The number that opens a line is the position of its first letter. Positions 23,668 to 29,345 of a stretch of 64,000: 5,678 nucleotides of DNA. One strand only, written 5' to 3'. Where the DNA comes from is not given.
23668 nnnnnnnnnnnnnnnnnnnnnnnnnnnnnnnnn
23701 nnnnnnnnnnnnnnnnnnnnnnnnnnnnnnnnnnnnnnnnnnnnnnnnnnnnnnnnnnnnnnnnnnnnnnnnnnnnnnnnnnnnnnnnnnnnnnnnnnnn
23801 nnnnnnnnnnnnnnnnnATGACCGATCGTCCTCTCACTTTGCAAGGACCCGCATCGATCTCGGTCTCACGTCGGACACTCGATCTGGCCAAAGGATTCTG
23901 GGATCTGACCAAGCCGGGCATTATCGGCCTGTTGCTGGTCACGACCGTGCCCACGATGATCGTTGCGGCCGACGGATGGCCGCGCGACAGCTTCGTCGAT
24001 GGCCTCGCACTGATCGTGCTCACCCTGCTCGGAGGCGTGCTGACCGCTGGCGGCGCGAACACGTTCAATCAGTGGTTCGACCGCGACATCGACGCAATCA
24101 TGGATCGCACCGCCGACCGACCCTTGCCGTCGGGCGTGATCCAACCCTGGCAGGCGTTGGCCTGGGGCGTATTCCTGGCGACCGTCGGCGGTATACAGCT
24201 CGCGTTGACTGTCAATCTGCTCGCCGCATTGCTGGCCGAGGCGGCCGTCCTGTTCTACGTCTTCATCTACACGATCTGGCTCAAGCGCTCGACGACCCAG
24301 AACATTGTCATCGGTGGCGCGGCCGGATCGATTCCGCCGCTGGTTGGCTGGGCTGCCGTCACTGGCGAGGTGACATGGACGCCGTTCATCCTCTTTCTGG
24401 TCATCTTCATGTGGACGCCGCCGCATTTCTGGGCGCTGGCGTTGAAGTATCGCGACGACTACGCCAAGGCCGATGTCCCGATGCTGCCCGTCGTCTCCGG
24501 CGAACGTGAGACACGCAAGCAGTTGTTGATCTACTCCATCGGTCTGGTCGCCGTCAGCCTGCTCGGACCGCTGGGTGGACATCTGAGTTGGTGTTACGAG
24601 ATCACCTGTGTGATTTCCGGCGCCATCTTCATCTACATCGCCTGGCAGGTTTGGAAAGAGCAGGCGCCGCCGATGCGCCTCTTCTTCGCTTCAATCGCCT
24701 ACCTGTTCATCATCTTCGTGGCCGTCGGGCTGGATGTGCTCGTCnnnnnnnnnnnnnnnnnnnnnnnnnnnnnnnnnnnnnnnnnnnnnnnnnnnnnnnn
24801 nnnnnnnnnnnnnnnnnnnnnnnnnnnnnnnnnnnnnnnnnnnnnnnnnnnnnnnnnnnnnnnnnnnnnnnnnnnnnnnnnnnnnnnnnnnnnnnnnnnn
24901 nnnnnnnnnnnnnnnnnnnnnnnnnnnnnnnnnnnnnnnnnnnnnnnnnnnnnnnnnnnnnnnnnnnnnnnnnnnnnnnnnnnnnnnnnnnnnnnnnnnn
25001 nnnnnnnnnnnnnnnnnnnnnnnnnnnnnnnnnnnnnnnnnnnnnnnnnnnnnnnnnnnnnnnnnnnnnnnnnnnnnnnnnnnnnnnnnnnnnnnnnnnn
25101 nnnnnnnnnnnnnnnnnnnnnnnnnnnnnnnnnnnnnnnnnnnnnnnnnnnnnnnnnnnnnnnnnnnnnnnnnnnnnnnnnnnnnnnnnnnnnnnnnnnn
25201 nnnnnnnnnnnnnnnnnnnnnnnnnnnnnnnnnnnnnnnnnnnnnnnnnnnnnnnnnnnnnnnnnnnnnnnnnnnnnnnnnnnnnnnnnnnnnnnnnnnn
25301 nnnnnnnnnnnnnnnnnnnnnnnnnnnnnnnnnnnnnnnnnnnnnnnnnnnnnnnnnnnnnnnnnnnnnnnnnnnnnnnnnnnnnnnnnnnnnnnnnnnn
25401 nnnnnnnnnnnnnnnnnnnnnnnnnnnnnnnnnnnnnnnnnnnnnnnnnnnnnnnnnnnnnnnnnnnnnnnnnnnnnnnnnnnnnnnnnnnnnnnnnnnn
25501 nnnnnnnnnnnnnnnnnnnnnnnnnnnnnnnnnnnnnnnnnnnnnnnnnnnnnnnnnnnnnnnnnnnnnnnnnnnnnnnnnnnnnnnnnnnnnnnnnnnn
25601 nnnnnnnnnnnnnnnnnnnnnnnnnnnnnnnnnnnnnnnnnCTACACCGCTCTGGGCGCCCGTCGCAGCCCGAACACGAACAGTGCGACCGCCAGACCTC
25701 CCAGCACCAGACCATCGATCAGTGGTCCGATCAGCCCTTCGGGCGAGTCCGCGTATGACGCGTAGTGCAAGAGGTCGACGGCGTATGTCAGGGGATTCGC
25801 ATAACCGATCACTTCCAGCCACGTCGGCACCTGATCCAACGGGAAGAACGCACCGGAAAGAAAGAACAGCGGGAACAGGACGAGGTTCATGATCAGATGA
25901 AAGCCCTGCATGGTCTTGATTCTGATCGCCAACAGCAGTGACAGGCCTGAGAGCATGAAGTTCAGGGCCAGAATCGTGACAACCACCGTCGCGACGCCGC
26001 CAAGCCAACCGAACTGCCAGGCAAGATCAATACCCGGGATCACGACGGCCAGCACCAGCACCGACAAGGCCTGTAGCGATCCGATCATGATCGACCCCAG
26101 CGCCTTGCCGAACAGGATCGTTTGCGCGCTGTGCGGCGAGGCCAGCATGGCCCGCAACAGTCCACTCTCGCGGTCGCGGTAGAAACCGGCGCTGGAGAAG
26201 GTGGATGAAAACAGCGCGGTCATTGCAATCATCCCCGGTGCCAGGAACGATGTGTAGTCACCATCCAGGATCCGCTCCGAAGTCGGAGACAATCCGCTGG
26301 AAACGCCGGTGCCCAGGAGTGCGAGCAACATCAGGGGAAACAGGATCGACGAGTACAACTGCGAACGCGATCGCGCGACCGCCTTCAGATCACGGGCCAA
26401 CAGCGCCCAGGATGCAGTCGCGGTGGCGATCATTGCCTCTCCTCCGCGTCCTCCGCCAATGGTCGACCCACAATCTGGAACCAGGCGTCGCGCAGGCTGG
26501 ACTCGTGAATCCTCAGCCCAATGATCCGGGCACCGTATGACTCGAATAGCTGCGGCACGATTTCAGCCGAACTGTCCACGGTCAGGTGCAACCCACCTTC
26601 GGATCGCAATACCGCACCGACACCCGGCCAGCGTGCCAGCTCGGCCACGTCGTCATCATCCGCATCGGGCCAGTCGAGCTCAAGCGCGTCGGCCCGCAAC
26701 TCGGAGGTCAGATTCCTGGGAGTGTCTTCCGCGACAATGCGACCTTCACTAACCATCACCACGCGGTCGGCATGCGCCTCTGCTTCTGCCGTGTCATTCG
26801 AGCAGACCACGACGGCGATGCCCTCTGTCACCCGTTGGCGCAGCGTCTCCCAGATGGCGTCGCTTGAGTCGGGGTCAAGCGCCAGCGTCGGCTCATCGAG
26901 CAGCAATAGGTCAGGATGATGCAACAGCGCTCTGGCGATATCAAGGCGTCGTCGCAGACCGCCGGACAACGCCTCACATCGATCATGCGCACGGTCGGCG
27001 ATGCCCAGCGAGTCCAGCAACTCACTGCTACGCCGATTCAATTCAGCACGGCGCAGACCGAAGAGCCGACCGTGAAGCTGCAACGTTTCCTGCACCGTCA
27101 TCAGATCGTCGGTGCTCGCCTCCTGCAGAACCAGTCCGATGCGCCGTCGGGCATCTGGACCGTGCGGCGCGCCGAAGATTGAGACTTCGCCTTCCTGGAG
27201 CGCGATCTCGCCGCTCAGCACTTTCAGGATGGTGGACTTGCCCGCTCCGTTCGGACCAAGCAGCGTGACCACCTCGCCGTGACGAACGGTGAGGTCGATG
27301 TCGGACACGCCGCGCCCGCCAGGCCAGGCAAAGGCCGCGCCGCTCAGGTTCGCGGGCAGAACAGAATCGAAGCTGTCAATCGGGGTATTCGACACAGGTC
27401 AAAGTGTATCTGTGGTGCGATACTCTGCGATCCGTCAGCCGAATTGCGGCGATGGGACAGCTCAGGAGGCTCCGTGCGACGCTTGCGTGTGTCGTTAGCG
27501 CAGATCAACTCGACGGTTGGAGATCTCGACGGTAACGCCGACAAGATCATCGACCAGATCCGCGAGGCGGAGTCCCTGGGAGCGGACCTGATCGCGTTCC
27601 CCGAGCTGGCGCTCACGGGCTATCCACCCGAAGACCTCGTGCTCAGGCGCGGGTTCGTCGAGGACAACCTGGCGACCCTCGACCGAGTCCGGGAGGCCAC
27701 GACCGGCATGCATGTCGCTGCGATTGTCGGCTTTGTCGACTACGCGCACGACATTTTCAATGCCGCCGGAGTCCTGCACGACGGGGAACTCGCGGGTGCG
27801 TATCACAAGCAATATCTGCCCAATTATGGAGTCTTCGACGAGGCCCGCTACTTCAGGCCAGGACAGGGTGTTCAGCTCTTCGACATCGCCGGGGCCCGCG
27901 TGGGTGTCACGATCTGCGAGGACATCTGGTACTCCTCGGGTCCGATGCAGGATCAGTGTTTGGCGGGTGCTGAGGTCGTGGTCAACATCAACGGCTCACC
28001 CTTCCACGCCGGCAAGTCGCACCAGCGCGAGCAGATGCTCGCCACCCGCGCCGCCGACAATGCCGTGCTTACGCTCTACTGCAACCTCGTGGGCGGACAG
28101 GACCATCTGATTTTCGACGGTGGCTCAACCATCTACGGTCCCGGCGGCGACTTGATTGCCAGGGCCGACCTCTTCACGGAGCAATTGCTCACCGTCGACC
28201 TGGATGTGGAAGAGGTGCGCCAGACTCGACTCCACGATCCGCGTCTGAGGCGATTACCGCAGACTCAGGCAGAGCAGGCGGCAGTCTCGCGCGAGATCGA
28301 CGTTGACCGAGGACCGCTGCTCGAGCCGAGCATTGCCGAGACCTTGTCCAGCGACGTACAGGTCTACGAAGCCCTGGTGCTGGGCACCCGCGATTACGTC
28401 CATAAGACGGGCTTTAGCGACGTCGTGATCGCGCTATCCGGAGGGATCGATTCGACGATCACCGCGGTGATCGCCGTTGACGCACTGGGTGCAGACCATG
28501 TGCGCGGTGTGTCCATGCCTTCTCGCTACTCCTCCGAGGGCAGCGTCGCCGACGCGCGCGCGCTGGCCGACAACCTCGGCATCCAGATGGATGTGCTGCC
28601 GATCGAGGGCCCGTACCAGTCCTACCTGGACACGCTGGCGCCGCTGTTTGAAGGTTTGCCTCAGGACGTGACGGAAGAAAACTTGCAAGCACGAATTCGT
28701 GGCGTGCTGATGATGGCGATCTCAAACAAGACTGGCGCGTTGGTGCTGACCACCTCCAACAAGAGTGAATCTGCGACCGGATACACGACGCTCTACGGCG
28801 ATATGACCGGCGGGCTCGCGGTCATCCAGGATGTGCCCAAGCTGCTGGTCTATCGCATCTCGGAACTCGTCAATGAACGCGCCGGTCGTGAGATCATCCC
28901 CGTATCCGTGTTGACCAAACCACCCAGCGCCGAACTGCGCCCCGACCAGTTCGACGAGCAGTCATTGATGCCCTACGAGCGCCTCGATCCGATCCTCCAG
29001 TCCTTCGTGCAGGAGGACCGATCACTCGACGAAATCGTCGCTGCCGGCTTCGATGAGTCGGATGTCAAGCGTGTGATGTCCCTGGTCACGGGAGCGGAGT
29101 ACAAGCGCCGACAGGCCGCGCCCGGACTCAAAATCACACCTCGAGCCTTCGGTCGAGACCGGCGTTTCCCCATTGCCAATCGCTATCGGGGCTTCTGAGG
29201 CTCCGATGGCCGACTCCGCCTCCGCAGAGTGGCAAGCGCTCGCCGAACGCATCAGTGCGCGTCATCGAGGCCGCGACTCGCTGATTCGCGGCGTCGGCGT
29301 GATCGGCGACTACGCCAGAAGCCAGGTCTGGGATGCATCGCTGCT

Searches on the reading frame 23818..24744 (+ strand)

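Call 21: search_protein_families(library=pfam, proteins=[window:23818-24744:+], max_evalue=0.001)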
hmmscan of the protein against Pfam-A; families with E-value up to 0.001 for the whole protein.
window:23818-24744:+ (309 aa): 1 family
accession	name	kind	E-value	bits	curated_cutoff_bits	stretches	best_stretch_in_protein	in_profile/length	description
PF01040.23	UbiA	-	2.1e-66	224.2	34.2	1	39-289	1-243/250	UbiA prenyltransferase family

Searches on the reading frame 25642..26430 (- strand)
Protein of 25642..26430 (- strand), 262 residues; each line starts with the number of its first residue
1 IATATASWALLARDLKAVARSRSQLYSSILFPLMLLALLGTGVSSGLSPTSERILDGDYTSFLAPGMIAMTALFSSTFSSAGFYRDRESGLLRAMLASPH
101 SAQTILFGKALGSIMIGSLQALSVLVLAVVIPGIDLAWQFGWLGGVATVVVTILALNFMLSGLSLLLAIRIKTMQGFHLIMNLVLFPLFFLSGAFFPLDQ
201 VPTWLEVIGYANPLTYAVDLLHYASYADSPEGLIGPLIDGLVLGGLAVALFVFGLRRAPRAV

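Call 47: search_protein_families(library=pfam, proteins=[window:25642-26430:-], max_evalue=0.00001)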
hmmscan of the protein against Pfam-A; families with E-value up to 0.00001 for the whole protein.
window:25642-26430:- (262 aa): 3 families
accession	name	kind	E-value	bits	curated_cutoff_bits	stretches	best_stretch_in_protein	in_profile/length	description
PF01061.29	ABC2_membrane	-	2.2e-35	122.6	26.9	1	8-223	4-208/211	ABC-2 type transporter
PF12698.13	ABC2_membrane_3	-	9.9e-16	58.2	31.6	1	58-249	159-340/347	ABC-2 family transporter protein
PF12679.13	ABC2_membrane_2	-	1.1e-07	31.9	27.2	1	8-175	1-182/283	ABC-2 family transporter protein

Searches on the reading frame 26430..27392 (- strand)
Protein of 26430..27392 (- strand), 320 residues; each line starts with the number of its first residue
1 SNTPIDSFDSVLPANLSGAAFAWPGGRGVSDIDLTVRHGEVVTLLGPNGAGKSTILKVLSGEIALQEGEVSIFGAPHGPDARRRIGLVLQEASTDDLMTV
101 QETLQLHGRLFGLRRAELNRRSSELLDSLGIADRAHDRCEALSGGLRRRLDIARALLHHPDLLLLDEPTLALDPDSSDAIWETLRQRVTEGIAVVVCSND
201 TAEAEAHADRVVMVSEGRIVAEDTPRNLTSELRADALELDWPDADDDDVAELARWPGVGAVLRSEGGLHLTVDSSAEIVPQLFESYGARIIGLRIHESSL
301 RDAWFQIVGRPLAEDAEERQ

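Call 47: search_protein_families(library=pfam, proteins=[window:26430-27392:-], max_evalue=0.00001)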
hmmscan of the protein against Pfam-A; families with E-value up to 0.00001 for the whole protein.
window:26430-27392:- (320 aa): 2 families
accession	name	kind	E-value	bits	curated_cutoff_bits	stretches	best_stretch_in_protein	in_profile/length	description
PF00005.33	ABC_tran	-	1.8e-32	113.3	25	1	30-169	2-136/137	ABC transporter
PF13304.12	AAA_21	-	1.1e-07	32.6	27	0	43-60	3-20/304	AAA domain, putative AbiEii toxin, Type IV TA system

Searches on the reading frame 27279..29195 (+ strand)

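Call 47: search_protein_families(library=pfam, proteins=[window:27279-29195:+], max_evalue=0.00001)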
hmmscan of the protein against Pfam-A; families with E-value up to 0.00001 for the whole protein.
window:27279-29195:+ (639 aa): 2 families
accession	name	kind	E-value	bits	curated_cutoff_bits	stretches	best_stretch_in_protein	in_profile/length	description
PF02540.23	NAD_synthase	-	1.8e-69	234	21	1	363-613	2-242/242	NAD synthase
PF00795.27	CN_hydrolase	-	1.7e-40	139.4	23.2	1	70-317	1-255/256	Carbon-nitrogen hydrolase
